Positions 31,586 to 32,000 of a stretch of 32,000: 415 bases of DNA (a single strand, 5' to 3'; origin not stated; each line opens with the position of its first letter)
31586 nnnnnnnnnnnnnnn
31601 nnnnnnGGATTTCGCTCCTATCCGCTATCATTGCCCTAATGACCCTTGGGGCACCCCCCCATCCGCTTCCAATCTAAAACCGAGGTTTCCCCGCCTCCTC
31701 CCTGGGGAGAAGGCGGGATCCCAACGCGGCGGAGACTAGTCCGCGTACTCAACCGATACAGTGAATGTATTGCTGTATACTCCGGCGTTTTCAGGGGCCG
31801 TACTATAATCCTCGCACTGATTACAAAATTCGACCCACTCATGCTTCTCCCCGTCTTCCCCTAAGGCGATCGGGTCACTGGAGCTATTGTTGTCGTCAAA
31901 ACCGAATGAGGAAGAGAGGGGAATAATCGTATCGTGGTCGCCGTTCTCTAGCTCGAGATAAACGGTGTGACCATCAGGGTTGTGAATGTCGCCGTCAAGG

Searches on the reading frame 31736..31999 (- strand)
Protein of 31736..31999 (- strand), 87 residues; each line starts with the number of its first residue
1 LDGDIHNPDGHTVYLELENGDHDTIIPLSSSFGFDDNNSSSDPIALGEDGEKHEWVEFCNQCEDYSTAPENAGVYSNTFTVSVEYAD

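Call 6: search_protein_families(library=pfam, max_evalue=1, proteins=[window:31736-31999:-])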
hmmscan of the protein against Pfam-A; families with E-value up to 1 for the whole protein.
window:31736-31999:- (87 aa): 1 family
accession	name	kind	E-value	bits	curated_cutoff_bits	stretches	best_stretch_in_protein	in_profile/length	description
PF16560.10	SAPI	-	0.058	13.4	25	1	3-37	78-112/213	Putative mobile pathogenicity island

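Call 7: search_protein_families(library=ncbifam, max_evalue=1, proteins=[window:31736-31999:-])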
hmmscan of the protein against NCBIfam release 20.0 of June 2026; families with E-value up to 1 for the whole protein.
window:31736-31999:- (87 aa): 0 families
